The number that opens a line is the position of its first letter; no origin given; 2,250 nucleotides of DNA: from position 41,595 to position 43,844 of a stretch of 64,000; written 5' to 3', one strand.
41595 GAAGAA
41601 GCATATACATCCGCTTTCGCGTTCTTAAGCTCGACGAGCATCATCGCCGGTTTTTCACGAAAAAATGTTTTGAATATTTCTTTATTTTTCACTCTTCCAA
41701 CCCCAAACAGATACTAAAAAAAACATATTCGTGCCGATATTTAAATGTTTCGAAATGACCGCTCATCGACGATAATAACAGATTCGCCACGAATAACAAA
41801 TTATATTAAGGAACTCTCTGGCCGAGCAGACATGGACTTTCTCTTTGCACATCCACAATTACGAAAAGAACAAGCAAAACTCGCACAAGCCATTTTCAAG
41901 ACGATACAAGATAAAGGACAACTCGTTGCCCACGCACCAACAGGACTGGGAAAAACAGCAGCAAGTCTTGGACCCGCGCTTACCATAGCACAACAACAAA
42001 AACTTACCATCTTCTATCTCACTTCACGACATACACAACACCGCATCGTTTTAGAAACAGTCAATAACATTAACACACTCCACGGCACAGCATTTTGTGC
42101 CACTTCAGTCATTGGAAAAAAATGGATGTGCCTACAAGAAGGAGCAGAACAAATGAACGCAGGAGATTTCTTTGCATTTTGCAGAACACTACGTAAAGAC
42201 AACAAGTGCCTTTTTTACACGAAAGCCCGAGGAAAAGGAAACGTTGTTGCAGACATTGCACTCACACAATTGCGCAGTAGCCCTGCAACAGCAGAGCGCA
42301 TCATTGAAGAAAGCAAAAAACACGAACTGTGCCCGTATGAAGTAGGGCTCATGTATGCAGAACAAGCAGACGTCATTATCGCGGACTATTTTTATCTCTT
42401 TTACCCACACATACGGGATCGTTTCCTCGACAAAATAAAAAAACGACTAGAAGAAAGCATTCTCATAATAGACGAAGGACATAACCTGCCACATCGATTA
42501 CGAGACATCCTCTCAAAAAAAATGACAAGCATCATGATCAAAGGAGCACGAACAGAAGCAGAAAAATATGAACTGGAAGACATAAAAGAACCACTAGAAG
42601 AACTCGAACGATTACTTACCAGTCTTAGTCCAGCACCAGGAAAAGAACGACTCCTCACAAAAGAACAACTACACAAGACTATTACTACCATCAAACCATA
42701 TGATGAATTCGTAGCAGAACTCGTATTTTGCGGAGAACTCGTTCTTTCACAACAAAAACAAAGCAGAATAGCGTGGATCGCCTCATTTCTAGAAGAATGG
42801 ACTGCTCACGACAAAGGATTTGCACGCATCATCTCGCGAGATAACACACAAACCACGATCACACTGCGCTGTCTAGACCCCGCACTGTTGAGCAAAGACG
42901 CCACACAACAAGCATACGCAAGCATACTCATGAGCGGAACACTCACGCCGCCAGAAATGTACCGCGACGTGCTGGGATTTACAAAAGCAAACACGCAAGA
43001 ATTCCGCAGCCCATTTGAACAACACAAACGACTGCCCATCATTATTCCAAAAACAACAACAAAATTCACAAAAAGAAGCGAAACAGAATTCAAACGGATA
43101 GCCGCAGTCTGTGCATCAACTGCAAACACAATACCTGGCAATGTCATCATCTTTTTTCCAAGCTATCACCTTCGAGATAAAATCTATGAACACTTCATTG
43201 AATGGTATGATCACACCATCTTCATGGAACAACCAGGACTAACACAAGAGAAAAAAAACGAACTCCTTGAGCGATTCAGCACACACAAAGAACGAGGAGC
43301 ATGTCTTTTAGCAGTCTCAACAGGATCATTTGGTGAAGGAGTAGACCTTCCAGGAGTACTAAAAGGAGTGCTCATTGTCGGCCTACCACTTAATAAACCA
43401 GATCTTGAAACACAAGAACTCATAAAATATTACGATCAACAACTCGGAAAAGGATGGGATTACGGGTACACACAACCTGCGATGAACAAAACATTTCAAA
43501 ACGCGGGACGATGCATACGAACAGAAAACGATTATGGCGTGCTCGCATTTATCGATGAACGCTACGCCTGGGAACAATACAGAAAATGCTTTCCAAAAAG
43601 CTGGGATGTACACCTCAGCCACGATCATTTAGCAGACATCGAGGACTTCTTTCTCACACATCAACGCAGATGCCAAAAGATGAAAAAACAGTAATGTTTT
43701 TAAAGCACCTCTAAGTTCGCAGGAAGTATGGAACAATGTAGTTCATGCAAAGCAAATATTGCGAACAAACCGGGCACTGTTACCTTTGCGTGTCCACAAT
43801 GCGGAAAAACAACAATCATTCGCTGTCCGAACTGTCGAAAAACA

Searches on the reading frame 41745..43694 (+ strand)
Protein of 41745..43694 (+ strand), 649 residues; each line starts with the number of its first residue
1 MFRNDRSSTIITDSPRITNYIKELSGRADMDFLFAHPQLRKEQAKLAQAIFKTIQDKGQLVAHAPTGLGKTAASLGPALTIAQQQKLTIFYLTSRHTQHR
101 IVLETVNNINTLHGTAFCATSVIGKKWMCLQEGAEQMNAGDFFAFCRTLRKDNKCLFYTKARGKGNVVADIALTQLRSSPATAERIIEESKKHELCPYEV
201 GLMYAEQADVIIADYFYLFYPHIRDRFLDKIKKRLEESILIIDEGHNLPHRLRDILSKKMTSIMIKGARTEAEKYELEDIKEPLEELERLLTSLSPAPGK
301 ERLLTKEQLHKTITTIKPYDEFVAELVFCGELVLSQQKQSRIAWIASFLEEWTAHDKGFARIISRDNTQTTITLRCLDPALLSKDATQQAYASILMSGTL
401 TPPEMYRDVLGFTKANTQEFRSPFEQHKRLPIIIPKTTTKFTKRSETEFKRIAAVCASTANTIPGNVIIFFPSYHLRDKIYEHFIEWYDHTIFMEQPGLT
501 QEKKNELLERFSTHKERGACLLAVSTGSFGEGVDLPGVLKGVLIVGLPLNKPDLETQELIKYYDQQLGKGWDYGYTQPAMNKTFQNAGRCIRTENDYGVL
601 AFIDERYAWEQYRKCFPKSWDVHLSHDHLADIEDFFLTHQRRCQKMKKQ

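Call 8: search_protein_families(library=pfam, proteins=[window:41745-43694:+], max_evalue=0.001)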
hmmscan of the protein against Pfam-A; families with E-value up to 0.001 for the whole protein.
window:41745-43694:+ (649 aa): 6 families
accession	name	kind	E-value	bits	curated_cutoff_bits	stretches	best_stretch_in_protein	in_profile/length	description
PF13307.12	Helicase_C_2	-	9.3e-42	143.4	25.3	1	459-621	4-168/170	Helicase C-terminal domain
PF06733.21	DEAD_2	-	2e-19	70.4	21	1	96-262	6-169/172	DEAD_2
PF06777.17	HBB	-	3.9e-09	36.9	30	1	342-429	91-176/190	Helical and beta-bridge domain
PF00270.35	DEAD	-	1.3e-06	28.6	26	1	48-95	5-54/167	DEAD/DEAH box helicase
PF00271.37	Helicase_C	-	2.2e-05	25.1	23.5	1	460-552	11-96/110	Helicase conserved C-terminal domain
PF04851.21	ResIII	-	3.3e-05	24.3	22.5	0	38-95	3-62/164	Type III restriction enzyme, res subunit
